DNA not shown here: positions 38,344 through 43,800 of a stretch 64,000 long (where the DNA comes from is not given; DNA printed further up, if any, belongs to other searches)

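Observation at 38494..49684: Twin divergent cassettes in the order regulator -> pseudopilin -> giant secreted glycan enzyme (candidate pilin-linked glycan utilisation loci)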

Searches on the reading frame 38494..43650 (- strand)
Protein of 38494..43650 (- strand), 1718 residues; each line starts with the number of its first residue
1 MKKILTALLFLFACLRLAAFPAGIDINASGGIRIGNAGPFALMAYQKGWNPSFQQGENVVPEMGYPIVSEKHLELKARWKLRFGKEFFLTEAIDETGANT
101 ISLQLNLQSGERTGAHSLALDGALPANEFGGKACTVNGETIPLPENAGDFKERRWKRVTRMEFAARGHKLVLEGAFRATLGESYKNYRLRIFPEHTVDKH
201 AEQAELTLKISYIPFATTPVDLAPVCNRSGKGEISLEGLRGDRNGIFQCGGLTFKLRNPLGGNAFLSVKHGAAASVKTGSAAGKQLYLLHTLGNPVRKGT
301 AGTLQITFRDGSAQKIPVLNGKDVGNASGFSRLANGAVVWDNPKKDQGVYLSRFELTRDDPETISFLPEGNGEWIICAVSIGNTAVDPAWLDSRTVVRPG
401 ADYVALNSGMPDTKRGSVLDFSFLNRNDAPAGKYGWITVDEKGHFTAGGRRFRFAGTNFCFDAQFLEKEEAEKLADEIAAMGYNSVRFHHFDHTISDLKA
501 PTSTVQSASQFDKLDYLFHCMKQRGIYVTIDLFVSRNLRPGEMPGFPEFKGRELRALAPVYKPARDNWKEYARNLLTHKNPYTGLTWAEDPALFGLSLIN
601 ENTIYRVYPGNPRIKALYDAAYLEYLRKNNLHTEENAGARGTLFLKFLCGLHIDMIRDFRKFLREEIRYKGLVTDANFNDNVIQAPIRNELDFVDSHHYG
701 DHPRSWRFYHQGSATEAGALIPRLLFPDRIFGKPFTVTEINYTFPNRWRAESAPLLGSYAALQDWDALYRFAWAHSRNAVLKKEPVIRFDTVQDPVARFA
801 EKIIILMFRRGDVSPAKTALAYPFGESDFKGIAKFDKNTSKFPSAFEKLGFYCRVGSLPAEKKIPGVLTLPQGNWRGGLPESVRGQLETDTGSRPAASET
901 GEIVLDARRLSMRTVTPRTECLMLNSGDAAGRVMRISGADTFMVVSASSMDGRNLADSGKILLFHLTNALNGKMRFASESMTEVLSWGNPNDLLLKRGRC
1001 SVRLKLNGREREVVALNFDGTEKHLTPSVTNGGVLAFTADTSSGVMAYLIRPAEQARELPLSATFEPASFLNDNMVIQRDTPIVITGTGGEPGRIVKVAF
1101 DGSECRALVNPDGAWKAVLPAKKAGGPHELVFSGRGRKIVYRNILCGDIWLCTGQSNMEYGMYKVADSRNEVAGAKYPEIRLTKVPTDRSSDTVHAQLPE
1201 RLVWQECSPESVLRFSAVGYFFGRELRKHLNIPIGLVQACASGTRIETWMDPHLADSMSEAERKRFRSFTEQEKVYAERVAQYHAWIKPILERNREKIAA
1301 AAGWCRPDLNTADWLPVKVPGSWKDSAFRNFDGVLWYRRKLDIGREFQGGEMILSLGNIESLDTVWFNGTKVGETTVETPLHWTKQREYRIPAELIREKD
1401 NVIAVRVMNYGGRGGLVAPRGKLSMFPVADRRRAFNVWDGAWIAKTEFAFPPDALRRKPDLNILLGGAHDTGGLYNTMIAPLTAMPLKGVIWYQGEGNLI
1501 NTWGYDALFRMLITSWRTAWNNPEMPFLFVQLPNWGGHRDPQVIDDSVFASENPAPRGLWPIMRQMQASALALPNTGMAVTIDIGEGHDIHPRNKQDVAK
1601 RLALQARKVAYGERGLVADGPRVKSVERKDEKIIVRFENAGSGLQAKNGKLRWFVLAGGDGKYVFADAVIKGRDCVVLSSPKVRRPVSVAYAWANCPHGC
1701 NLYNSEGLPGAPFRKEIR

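Call 4: search_protein_families(library=pfam, proteins=[window:38494-43650:-], max_evalue=0.01)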
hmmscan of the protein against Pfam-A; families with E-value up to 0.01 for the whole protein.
window:38494-43650:- (1718 aa): 3 families
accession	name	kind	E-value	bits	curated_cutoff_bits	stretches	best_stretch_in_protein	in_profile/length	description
PF03629.24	SASA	-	1e-16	61.7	24.8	2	1473-1583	103-198/226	Carbohydrate esterase, sialic acid-specific acetylesterase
PF13364.12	BetaGal_ABD2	-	7.2e-05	23.9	23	1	1303-1411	6-110/112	Beta-galactosidase second all-beta domain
PF02837.24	Glyco_hydro_2_N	-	0.00078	19.9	28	1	1316-1410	48-136/169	Glycosyl hydrolases family 2, sugar binding domain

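Call 38: search_protein_families(library=ncbifam, proteins=[window:38494-43650:-], max_evalue=0.01)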
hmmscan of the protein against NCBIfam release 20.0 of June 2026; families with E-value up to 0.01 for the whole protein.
window:38494-43650:- (1718 aa): 7 families
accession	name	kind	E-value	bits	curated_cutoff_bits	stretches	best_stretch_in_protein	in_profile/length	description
NF033510.3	Ca_tandemer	repeat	7.7e-08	32.6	50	1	1069-1123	17-73/96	Ca2+-stabilized repeat-containing adhesin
NF007538.0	PRK10150.1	equivalog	1.9e-05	23.2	544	1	1294-1409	24-136/607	beta-glucuronidase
NF041463.1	GalB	equivalog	8.3e-05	20.6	900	1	1331-1409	132-205/869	beta-galactosidase GalB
NF049890.1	Bet1-4galacdseBT4151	equivalog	0.00063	17.8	1500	1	1329-1409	103-177/952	exo-beta-1,4-galactosidase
NF041462.1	GalA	equivalog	0.0013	17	900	1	1333-1407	82-151/763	beta-galactosidase GalA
NF045579.1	rhamnoside_JR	domain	0.0054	16.9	50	0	1324-1409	31-110/123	glycosylhydrolase-like jelly roll fold domain-containing protein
TIGR04276.1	FxsC_Cterm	equivalog_domain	0.0098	15.7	55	0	682-716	4-39/196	FxsC protein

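Call 82: search_solved_structures(query=window:38494-43650:-, max_evalue=0.01)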
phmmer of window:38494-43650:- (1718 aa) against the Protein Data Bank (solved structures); distinct sequences matched with E-value up to 0.01: 11.
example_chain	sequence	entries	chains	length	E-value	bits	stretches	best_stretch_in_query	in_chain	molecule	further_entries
9h4u_A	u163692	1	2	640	1e-123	417.4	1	1063-1715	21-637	Carbohydrate esterase FI8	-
9ega_A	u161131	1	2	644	1.6e-120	406.8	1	1071-1715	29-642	Sialate O-acetylesterase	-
7kmm_A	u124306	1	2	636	1.2e-97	331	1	1070-1715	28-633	Sialic acid-specific 9-O-acetylesterase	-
8f9q_A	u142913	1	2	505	7.6e-40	139.4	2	1466-1714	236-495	Sialic acid acetylesterase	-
8f9r_A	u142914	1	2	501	1.3e-39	138.6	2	1467-1713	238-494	Sialic acid acetylesterase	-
8f9o_A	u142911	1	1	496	4.6e-37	130.1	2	1469-1713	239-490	Sialic acid acetylesterase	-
8f9p_A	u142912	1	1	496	1.2e-36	128.8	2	1469-1713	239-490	Sialic acid acetylesterase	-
8gf3_A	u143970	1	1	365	2.4e-08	34.9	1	444-616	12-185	GH5 Mannanase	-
3pz9_A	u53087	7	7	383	0.0038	17.7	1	504-631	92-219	Mannan endo-1,4-beta-mannosidase. Glycosyl Hydrolase family 5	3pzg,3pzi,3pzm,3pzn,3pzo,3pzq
6ed1_A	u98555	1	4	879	0.0041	17.6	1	1306-1440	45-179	Glycosyl hydrolase family 2, sugar binding domain protein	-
7vqm_A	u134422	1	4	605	0.0099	16.3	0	1303-1407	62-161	GH2 beta-galacturonate AqGalA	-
